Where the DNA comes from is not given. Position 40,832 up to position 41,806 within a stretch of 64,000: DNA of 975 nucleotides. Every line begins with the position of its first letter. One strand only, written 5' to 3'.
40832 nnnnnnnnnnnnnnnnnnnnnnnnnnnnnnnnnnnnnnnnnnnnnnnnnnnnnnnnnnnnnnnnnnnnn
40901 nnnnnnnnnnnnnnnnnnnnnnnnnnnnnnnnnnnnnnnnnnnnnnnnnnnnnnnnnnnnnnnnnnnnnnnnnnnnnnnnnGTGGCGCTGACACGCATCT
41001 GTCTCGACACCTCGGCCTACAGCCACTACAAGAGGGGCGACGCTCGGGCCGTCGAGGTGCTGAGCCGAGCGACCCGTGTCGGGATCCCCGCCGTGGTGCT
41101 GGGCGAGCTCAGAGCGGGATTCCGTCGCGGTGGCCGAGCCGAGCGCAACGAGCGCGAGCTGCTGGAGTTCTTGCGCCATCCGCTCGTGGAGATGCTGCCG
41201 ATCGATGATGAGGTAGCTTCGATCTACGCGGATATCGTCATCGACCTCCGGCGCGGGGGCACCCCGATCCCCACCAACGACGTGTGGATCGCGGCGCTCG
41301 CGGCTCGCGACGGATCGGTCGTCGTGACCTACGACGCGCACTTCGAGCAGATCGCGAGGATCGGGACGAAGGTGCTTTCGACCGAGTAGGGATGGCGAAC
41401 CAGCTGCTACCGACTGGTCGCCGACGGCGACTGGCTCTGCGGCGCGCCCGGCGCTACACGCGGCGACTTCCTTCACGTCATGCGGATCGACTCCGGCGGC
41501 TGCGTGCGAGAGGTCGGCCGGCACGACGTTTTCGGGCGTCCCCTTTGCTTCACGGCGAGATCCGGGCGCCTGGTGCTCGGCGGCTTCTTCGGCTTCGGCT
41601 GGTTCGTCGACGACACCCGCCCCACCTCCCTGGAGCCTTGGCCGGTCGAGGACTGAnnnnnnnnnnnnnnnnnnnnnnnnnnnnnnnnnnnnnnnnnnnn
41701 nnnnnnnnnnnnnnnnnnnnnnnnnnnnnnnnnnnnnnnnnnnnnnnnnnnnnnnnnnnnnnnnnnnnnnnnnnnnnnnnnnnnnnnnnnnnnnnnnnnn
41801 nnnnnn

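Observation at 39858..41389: Toxin-antitoxin islet: HepT/MntA (type VII) divergent from VapB/VapC (type II), slightly lower GC than the flanks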

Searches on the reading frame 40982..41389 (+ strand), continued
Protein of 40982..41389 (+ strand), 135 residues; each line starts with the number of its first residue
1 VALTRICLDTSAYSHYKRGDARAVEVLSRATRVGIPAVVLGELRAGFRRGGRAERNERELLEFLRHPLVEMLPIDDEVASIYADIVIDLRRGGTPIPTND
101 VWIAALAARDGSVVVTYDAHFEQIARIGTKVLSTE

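Call 72: find_encoding_contigs(protein=P0154, flank=1500, max_places=2)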
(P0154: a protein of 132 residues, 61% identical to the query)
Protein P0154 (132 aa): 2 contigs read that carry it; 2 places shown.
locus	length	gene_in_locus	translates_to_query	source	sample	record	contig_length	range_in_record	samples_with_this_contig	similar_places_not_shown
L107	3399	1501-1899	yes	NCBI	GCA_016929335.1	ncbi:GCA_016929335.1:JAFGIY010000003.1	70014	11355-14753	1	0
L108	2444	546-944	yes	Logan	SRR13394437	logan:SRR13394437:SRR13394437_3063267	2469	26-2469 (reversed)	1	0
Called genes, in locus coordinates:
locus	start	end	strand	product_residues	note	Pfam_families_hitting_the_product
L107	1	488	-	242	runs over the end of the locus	PF00535:Glycos_transf_2, PF13641:Glyco_tranf_2_3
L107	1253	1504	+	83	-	PF22513:FitA-like_RHH (weak)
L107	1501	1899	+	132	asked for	PF01850:PIN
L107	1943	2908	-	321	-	PF01075:Glyco_transf_9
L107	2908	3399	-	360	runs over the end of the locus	PF01883:FeS_assembly_P, PF02374:ArsA_ATPase (faint), PF10609:ParA, PF13614:AAA_31, PF00142:Fer4_NifH (faint), PF01656:CbiA, PF09140:MipZ (weak)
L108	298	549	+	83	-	PF22513:FitA-like_RHH (weak)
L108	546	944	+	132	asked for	PF01850:PIN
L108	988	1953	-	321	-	PF01075:Glyco_transf_9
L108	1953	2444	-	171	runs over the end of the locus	?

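Call 73: find_encoding_contigs(protein=P0198, flank=1500, max_places=2)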
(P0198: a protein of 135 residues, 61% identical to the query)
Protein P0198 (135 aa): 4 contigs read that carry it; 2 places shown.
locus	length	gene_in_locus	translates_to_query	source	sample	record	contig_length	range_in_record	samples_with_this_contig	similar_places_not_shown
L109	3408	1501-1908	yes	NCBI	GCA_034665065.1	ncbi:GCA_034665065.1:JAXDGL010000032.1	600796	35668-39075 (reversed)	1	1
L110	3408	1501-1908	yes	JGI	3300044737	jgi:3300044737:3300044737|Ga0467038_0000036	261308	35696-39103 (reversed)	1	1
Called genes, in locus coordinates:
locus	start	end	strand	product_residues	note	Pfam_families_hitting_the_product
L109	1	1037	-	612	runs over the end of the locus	-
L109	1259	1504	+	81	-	-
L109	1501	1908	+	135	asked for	PF01850:PIN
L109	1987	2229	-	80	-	-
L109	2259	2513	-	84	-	-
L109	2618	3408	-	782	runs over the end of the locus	PF03968:LptD_N (weak), PF19838:LptD_2, PF04453:LptD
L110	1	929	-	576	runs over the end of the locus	-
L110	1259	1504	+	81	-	-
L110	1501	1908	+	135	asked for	PF01850:PIN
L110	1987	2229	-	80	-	-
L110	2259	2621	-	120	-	-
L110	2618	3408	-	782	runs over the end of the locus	PF03968:LptD_N (weak), PF19838:LptD_2, PF04453:LptD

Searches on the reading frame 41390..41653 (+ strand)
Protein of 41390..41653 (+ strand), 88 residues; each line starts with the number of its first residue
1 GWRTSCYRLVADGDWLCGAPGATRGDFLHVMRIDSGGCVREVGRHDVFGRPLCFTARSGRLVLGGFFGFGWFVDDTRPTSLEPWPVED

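Call 51: find_homologous_proteins(query=window:41390-41653:+, max_evalue=0.001)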
Query seq(88 aa) (88 aa): 1 proteins with E <= 0.001 among 3 candidates.
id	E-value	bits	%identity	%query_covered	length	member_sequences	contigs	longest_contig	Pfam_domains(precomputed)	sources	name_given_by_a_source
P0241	3.3e-33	132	100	66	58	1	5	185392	-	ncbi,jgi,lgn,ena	-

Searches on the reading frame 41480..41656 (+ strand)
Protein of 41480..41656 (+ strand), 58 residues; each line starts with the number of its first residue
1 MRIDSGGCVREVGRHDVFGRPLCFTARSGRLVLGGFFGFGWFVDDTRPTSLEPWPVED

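Call 48: search_protein_families(library=pfam, proteins=[window:41480-41656:+], max_evalue=1)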
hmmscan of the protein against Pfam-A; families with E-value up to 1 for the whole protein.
window:41480-41656:+ (58 aa): 0 families
